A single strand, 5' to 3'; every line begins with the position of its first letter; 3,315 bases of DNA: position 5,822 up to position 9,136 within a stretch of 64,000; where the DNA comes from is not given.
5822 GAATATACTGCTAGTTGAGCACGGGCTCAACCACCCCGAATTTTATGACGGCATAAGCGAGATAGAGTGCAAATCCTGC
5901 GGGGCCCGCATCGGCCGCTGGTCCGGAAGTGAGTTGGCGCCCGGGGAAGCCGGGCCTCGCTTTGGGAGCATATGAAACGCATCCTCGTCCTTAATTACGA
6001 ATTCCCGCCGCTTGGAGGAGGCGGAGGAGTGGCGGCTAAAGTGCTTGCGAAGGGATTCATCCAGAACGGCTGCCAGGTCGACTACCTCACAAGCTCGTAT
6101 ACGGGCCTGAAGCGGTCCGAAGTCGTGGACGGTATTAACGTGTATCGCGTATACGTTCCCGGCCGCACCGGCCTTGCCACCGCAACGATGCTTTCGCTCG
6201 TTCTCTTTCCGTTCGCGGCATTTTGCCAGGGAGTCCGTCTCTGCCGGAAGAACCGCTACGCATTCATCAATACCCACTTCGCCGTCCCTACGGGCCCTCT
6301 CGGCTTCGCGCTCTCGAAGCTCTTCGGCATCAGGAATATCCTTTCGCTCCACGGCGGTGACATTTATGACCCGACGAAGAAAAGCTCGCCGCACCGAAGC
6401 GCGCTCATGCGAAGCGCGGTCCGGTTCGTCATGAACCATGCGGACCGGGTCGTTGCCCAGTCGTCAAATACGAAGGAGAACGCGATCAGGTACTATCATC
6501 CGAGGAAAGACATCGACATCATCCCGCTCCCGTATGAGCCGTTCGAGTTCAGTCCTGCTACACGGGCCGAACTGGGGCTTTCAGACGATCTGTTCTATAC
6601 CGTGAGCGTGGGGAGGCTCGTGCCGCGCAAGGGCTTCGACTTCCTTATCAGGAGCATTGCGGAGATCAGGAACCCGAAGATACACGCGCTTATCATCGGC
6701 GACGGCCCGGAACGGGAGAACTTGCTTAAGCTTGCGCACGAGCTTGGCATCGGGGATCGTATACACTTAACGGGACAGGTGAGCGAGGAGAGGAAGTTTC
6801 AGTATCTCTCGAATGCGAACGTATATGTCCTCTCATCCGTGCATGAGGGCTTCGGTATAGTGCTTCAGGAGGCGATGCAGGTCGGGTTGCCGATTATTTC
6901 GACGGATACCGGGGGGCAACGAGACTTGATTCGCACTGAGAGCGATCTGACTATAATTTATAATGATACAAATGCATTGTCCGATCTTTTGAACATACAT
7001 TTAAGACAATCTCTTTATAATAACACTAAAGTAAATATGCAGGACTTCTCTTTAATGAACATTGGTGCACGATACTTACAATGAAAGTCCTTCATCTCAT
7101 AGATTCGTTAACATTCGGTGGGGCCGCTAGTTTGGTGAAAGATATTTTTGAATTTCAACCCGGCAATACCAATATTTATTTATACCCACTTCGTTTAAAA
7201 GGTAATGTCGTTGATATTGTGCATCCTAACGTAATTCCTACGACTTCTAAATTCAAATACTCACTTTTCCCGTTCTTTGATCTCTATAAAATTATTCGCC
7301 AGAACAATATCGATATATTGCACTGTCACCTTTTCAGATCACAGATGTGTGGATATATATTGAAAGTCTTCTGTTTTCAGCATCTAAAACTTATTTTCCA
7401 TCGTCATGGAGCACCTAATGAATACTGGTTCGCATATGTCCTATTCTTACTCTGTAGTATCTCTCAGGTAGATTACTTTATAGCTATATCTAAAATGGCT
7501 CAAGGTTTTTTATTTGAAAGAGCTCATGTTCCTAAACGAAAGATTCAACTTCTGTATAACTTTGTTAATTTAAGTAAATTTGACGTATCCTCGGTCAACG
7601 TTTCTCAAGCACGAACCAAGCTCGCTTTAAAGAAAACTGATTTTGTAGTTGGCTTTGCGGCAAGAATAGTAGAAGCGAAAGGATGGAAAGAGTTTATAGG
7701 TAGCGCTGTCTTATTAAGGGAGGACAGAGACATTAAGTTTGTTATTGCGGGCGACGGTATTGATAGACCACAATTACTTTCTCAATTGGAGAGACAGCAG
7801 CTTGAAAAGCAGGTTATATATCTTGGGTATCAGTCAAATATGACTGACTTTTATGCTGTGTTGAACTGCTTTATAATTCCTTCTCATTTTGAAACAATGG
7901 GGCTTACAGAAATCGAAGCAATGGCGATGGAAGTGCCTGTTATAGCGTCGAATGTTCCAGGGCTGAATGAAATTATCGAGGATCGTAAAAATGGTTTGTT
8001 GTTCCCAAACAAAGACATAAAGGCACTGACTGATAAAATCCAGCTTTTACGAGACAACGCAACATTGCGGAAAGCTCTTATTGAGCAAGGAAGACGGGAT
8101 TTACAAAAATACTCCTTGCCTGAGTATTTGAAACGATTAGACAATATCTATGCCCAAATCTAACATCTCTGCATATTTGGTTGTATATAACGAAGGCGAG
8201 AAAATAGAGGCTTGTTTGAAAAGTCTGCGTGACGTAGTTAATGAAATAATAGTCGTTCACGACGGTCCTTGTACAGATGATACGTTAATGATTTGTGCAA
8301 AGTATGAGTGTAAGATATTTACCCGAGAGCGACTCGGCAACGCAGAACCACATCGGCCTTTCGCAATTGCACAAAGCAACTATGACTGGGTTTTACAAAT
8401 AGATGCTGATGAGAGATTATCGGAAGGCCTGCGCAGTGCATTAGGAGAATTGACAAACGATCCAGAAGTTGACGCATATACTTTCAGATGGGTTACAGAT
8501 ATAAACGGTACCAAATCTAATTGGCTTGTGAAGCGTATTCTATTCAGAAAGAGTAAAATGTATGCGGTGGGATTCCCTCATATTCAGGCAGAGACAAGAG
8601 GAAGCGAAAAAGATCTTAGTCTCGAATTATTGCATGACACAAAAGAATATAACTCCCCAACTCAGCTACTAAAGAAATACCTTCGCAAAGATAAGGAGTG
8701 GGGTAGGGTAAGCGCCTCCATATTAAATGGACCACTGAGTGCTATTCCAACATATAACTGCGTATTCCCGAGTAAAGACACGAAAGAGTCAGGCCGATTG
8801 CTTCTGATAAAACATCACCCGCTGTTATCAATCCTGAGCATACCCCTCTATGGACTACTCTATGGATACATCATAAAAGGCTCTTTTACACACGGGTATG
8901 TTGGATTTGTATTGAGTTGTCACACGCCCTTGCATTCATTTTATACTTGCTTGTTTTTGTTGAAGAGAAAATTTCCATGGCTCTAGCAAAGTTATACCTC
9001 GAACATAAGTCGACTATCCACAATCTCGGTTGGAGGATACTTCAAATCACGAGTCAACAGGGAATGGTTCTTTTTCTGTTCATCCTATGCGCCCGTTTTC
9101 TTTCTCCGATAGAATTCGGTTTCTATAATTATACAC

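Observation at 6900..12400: Low-GC glycan-biosynthesis island with a compositional breakpoint inside a GT4 gene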

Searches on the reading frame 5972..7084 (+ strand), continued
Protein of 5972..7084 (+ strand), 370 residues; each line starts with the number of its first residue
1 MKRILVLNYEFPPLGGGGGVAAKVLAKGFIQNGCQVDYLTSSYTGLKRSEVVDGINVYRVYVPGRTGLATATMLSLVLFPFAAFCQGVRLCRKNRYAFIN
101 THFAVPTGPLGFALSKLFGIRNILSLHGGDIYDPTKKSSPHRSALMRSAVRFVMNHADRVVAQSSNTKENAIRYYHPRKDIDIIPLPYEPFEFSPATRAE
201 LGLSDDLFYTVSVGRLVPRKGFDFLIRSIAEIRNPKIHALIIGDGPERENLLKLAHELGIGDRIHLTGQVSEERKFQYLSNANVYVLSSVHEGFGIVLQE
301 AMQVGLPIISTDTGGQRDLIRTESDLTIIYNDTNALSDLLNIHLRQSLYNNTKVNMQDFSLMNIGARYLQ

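Call 19: find_related_loci(query=A1, collection=genome_contigs, flank=10000)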
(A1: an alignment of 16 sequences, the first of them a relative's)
Query A1 (370 aa) in genome_contigs; peptide patterns used: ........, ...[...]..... (x = any residue, [..] = any of these).
563 stretches matched a pattern; 534 encode a relative of the query (tblastn E <= 1e-3); the best 80 are kept; 80 distinct loci.
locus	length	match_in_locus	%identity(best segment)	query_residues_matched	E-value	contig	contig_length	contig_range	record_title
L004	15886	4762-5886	60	1-369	6e-145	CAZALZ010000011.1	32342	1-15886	MAG TPA_asm: uncultured Gammaproteobacteria bacterium isolate SRP192927_co3_682 genome assembly, contig: NODE_2614_lengt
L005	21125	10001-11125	56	2-370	1e-139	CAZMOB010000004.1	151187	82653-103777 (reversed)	MAG TPA_asm: uncultured Gammaproteobacteria bacterium isolate SRP296810_co1_58 genome assembly, contig: NODE_94_length_1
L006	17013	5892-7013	58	2-369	1e-138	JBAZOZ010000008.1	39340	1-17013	MAG: Candidatus Pacearchaeota archaeon isolate SO_2017_SWC_18 scaffold_905_c1_LP-4_2017, whole genome shotgun sequence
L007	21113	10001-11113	54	1-370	4e-137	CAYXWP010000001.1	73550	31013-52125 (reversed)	MAG TPA_asm: uncultured Candidatus Saccharibacteria bacterium isolate SRP062349_co2_4 genome assembly, contig: NODE_222_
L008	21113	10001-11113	58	1-369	1e-136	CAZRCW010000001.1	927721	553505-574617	MAG TPA_asm: uncultured Gammaproteobacteria bacterium isolate SRP170004_co1_450 genome assembly, contig: NODE_2_length_9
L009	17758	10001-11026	62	1-341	8e-137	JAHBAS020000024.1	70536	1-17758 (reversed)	MAG: Candidatus Uhrbacteria bacterium isolate AQU-09 c_000000080276, whole genome shotgun sequence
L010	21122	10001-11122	53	3-370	9e-132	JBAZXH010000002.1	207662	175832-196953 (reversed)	MAG: Candidatus Pacearchaeota archaeon isolate SO_2017_GW1_51 NODE_495_length_207662_cov_4.882208_OW334_2017, whole geno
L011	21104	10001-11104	55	3-370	8e-132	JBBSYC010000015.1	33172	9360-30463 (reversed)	MAG: Nanoarchaeota archaeon isolate H51-bin075_1 H51_bin075_1_000000000015, whole genome shotgun sequence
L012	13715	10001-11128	54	2-369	4e-131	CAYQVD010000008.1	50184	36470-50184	MAG TPA_asm: uncultured Bdellovibrionales bacterium isolate SRP191223_co1_93 genome assembly, contig: NODE_424_length_50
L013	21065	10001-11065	57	3-360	5e-131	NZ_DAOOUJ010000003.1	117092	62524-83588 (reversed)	MAG: Methanosarcina sp. isolate AMR_MDS_2470 NODE_75_length_117092_cov_17.440032, whole genome shotgun sequence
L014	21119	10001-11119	57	2-368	2e-130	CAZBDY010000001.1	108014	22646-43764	MAG TPA_asm: Candidatus Woesearchaeota archaeon isolate SRP141376_co1_202 genome assembly, contig: NODE_446_length_10801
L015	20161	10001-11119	56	2-368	4e-130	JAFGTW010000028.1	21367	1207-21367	MAG: Patescibacteria group bacterium isolate ZodW_maxbin.059 k87_9102281, whole genome shotgun sequence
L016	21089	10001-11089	54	3-370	5e-130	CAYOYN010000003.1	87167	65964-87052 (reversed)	MAG TPA_asm: Candidatus Woesearchaeota archaeon isolate SRP278252_co1_545 genome assembly, contig: NODE_285_length_87167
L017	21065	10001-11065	56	3-360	2e-128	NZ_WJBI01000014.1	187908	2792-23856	Methanosarcina sp. DH2 Contig_27, whole genome shotgun sequence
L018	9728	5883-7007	54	1-370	1e-127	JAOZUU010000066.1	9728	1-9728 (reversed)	MAG: Desulfobacterales bacterium isolate GMC8.metabat2.195_sub GMC8_7126_length_9728_cov_7.651194, whole genome shotgun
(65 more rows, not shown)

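Call 24: find_encoding_contigs(protein=P0002, flank=10000, max_places=3)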
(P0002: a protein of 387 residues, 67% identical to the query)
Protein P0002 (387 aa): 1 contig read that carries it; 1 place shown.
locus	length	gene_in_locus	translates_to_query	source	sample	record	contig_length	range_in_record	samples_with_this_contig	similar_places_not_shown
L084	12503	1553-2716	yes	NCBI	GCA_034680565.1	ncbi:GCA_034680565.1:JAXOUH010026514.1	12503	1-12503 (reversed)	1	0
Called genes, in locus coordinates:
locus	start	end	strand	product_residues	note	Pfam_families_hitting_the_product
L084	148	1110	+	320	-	PF00535:Glycos_transf_2, PF10111:Glyco_tranf_2_2 (weak)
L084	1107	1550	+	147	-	PF01467:CTP_transf_like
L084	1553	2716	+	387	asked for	PF13439:Glyco_transf_4, PF13477:Glyco_trans_4_2, PF13579:Glyco_trans_4_4, PF20706:GT4-conflict, PF00534:Glycos_transf_1, PF13692:Glyco_trans_1_4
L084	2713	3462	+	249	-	PF13489:Methyltransf_23, PF07021:MetW, PF13847:Methyltransf_31, PF08241:Methyltransf_11, PF08242:Methyltransf_12, PF13649:Methyltransf_25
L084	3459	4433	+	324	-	PF00535:Glycos_transf_2, PF13641:Glyco_tranf_2_3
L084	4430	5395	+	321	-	PF03706:LPG_synthase_TM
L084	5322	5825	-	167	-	PF08241:Methyltransf_11, PF13489:Methyltransf_23 (weak), PF08242:Methyltransf_12 (weak), PF13649:Methyltransf_25 (faint), PF13847:Methyltransf_31 (weak)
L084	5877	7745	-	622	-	-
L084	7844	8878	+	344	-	-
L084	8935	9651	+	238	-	PF06414:Zeta_toxin, PF13671:AAA_33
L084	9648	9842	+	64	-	-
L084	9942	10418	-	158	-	-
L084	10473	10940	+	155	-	-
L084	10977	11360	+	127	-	-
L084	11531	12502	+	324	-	?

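Call 25: find_encoding_contigs(protein=P0003, flank=10000, max_places=3)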
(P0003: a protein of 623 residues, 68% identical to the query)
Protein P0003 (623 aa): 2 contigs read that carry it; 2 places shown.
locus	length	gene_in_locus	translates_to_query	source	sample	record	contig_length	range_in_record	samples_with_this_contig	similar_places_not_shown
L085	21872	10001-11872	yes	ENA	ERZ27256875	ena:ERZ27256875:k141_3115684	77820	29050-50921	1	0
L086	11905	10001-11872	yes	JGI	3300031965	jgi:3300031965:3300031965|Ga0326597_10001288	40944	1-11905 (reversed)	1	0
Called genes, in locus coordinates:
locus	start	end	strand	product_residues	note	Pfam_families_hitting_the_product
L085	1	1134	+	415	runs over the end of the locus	PF00535:Glycos_transf_2, PF13641:Glyco_tranf_2_3, PF03142:Chitin_synth_2 (faint), PF13506:Glyco_transf_21, PF13632:Glyco_trans_2_3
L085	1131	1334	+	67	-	-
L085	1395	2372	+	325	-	PF00188:CAP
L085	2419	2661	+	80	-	-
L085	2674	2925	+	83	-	PF05016:ParE_toxin (weak)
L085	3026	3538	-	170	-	-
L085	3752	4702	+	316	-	PF00535:Glycos_transf_2, PF10111:Glyco_tranf_2_2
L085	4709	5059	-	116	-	-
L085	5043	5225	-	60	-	-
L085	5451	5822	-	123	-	PF01850:PIN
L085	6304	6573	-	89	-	PF15738:YafQ_toxin, PF05016:ParE_toxin (weak)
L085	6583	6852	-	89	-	PF04221:RelB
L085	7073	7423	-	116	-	-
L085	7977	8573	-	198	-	PF01936:NYN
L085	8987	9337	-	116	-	-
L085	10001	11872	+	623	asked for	PF13439:Glyco_transf_4, PF13477:Glyco_trans_4_2, PF13579:Glyco_trans_4_4, PF20706:GT4-conflict, PF00534:Glycos_transf_1, PF13692:Glyco_trans_1_4, PF01209:Ubie_methyltran, PF13489:Methyltransf_23, +5 more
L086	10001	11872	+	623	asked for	PF13439:Glyco_transf_4, PF13477:Glyco_trans_4_2, PF13579:Glyco_trans_4_4, PF20706:GT4-conflict, PF00534:Glycos_transf_1, PF13692:Glyco_trans_1_4, PF01209:Ubie_methyltran, PF13489:Methyltransf_23, +5 more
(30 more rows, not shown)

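Call 36: search_protein_families(library=ncbifam, proteins=[window:5972-7084:+], max_evalue=0.01)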
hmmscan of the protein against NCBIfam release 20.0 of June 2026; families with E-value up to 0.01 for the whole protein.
window:5972-7084:+ (370 aa): 39 families (the best 25 are shown)
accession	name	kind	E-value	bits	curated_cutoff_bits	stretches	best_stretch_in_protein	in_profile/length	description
NF047684.1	TeichurnBiosyTuaC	equivalog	3.4e-29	102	550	1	97-352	110-360/391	teichuronic acid biosynthesis protein TuaC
TIGR03999.1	thiol_BshA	equivalog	8.4e-28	97.3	273.7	1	16-324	12-315/375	N-acetyl-alpha-D-glucosaminyl L-malate synthase BshA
NF041876.1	EPS_EpsE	equivalog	8.5e-26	91.1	400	1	86-338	104-353/389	exopolysaccharide biosynthesis GT4 family glycosyltransferase EpsE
TIGR03449.1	mycothiol_MshA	equivalog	1.2e-22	80.4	462.5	1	15-321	18-343/406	D-inositol-3-phosphate glycosyltransferase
NF050063.1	ProtGlycPglJ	equivalog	1.8e-22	80.1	500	1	79-364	70-355/363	N-acetylgalactosamine-N,N'-diacetylbacillosaminyl-diphospho-undecaprenol 4-alpha-N-acetylgalactosaminyltransferase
TIGR03088.1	stp2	hypoth_equivalog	6.4e-21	74.8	409.05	1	117-345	101-337/374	TIGR03088 family PEP-CTERM/XrtA system glycosyltransferase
NF041010.1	glycosy_Agl16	equivalog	3e-19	69.1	575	1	132-367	109-343/352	glycosylation protein Agl16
TIGR04157.1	glyco_rSAM_CFB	subfamily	5.5e-18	65.2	400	1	195-348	215-368/406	TIGR04157 family glycosyltransferase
NF007396.0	PRK09922.1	equivalog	5.2e-16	58.5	385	1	153-325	132-304/361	lipopolysaccharide 1,6-galactosyltransferase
TIGR02149.1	glgA_Coryne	subfamily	7.8e-16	58.2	302.4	1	3-330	2-332/391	glycogen synthase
NF046085.1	XrtY_assoc_Gly1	equivalog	3.4e-15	55.8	400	1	167-345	170-348/387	XrtY-associated glycosyltransferase XYAG1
NF038298.1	EPS_HpsO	equivalog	7.6e-15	54.6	575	1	153-346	143-352/388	hormogonium polysaccharide biosynthesis glycosyltransferase HpsO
NF049988.1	MGlcDAGSynMgs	equivalog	1.4e-13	51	400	1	196-357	202-365/398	alpha-monoglucosyldiacylglycerol synthase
NF038295.1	EPS_HpsP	equivalog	2.4e-13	49.8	550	1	172-346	170-352/388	hormogonium polysaccharide biosynthesis glycosyltransferase HpsP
NF011726.0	PRK15179.1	equivalog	2.4e-13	49.3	733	1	232-321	544-631/694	Vi polysaccharide biosynthesis protein TviE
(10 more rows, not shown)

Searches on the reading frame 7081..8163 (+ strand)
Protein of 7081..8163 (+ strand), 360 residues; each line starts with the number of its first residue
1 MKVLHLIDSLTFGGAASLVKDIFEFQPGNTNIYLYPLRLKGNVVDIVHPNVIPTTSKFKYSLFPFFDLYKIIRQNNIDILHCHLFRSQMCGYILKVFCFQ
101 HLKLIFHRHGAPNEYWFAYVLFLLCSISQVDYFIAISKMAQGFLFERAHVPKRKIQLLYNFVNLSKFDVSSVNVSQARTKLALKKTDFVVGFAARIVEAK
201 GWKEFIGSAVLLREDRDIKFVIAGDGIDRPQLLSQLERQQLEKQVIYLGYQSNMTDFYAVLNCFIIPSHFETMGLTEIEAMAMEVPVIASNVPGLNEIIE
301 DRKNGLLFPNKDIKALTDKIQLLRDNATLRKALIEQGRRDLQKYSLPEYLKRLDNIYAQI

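Call 5: search_protein_families(library=pfam, proteins=[window:7081-8163:+], max_evalue=0.01)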
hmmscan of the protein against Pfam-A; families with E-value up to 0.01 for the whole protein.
window:7081-8163:+ (360 aa): 6 families
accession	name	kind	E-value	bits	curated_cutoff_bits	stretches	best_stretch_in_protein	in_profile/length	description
PF00534.26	Glycos_transf_1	-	1.5e-36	125.9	26.4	1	177-339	5-171/172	Glycosyl transferases group 1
PF13692.12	Glyco_trans_1_4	-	2.8e-31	109.1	27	1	188-323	2-139/142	Glycosyl transferases group 1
PF13439.12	Glyco_transf_4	-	1.3e-15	58.3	28.5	1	42-165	38-169/170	Glycosyltransferase Family 4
PF13524.12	Glyco_trans_1_2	-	8.2e-06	26.3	25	1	213-343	10-131/144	Glycosyl transferase-like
PF20706.3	GT4-conflict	-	6.6e-05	22.5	26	1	261-302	282-323/385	Family 4 Glycosyltransferase in conflict systems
PF13477.12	Glyco_trans_4_2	-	0.00057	20.5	23.4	1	52-87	48-85/139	Glycosyl transferase 4-like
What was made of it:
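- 7081..8163 (+): GT4b: cassette GT4 glycosyltransferase. PF00534 1.5e-36 (call 5).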

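Call 36: search_protein_families(library=ncbifam, proteins=[window:7081-8163:+], max_evalue=0.01)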
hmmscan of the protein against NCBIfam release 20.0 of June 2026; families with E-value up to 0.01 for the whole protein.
window:7081-8163:+ (360 aa): 51 families (the best 25 are shown)
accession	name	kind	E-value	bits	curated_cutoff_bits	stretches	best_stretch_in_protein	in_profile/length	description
TIGR03999.1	thiol_BshA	equivalog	1.1e-34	120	273.7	1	60-359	68-372/375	N-acetyl-alpha-D-glucosaminyl L-malate synthase BshA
TIGR03088.1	stp2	hypoth_equivalog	1.2e-34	120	409.05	1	127-359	134-372/374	TIGR03088 family PEP-CTERM/XrtA system glycosyltransferase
TIGR04157.1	glyco_rSAM_CFB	subfamily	5.8e-27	94.7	400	1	128-356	168-405/406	TIGR04157 family glycosyltransferase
NF041876.1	EPS_EpsE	equivalog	7.6e-23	81.4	400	1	190-342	217-377/389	exopolysaccharide biosynthesis GT4 family glycosyltransferase EpsE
NF049988.1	MGlcDAGSynMgs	equivalog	4.2e-22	79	400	1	169-359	195-386/398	alpha-monoglucosyldiacylglycerol synthase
TIGR04063.1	stp3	hypoth_equivalog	5.5e-22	78.2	442.05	1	129-342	157-376/397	TIGR04063 family PEP-CTERM/XrtA system glycosyltransferase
NF047684.1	TeichurnBiosyTuaC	equivalog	1.2e-21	77.1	550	1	147-358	179-387/391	teichuronic acid biosynthesis protein TuaC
TIGR02149.1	glgA_Coryne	subfamily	1.7e-21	76.8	302.4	1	70-357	77-387/391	glycogen synthase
NF038298.1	EPS_HpsO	equivalog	9e-19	67.5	575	1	173-345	187-372/388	hormogonium polysaccharide biosynthesis glycosyltransferase HpsO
TIGR02095.1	glgA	subfamily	1.9e-18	66.4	328.45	1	175-324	282-443/477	glycogen/starch synthase, ADP-glucose type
NF050063.1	ProtGlycPglJ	equivalog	4.9e-18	65.5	500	1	121-336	136-342/363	N-acetylgalactosamine-N,N'-diacetylbacillosaminyl-diphospho-undecaprenol 4-alpha-N-acetylgalactosaminyltransferase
TIGR03449.1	mycothiol_MshA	equivalog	1.9e-17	63.2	462.5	1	144-358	179-401/406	D-inositol-3-phosphate glycosyltransferase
NF050056.1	ProtGlycPglH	equivalog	6.9e-17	61.6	600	1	180-351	173-344/354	GalNAc-alpha-(1->4)-GalNAc-alpha-(1->3)-diNAcBac-PP-undecaprenol alpha-1,4-N-acetyl-D-galactosaminyltransferase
NF007396.0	PRK09922.1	equivalog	1.2e-16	60.6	385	1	126-358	132-356/361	lipopolysaccharide 1,6-galactosyltransferase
NF038229.1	Glyco4_Geo_Pelo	equivalog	8.9e-16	57.8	400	1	180-359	154-335/338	GPMC system family 4 glycosyltransferase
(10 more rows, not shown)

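Call 43: find_related_loci(query=window:7081-8163:+, collection=metagenome_contigs, flank=8000)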
Query window:7081-8163:+ (360 aa) in metagenome_contigs; peptide patterns used: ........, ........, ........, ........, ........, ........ (x = any residue, [..] = any of these).
140 stretches matched a pattern; 2 encode a relative of the query (tblastn E <= 1e-3); 2 distinct loci.
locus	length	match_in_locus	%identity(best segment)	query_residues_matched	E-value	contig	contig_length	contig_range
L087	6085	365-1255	23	68-356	3e-16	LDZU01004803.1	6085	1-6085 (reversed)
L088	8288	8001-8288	29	128-222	3e-12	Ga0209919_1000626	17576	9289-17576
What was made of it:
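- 7081..8163 (+): No close relative in JGI metagenomes (call 43).
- Tried and rejected: GT4b found no close relative in JGI metagenome contigs (call 43).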

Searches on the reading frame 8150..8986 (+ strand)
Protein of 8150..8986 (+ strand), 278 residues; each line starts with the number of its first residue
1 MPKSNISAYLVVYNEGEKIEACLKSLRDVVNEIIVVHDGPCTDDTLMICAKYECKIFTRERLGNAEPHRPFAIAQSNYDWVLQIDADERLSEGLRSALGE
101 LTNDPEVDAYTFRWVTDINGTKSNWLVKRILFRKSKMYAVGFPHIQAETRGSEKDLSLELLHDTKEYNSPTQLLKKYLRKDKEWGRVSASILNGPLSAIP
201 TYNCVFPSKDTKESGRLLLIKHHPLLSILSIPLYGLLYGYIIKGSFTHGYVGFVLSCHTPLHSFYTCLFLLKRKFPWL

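Call 5: search_protein_families(library=pfam, proteins=[window:8150-8986:+], max_evalue=0.01)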
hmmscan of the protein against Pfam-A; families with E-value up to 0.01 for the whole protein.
window:8150-8986:+ (278 aa): 2 families
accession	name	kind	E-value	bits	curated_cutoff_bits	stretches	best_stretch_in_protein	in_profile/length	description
PF00535.33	Glycos_transf_2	-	5.5e-14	52.9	23.3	1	8-136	2-132/168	Glycosyl transferase family 2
PF13704.12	Glyco_tranf_2_4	-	0.00085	20.2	27.5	1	14-89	2-83/98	Glycosyl transferase family 2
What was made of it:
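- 8150..8986 (+): GT2b: cassette GT2 glycosyltransferase. PF00535 5.5e-14 (call 5).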

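Call 36: search_protein_families(library=ncbifam, proteins=[window:8150-8986:+], max_evalue=0.01)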
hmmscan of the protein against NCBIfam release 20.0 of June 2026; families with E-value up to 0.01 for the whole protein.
window:8150-8986:+ (278 aa): 4 families
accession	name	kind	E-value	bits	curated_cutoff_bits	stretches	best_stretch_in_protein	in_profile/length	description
TIGR04283.1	glyco_like_mftF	equivalog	5.2e-09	36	182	1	12-127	7-122/221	TIGR04283 family arsenosugar biosynthesis glycosyltransferase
TIGR04195.1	S_glycosyl_SunS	equivalog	8.1e-08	31.5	350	1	4-89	57-143/421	SunS family peptide S-glycosyltransferase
NF007482.0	PRK10073.1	equivalog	0.00021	20.4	423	1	5-109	7-117/334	glycosyltransferase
NF045692.1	OglycostaseCruG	equivalog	0.007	15.3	600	0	9-107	46-157/386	2'-O-glycosyltransferase CruG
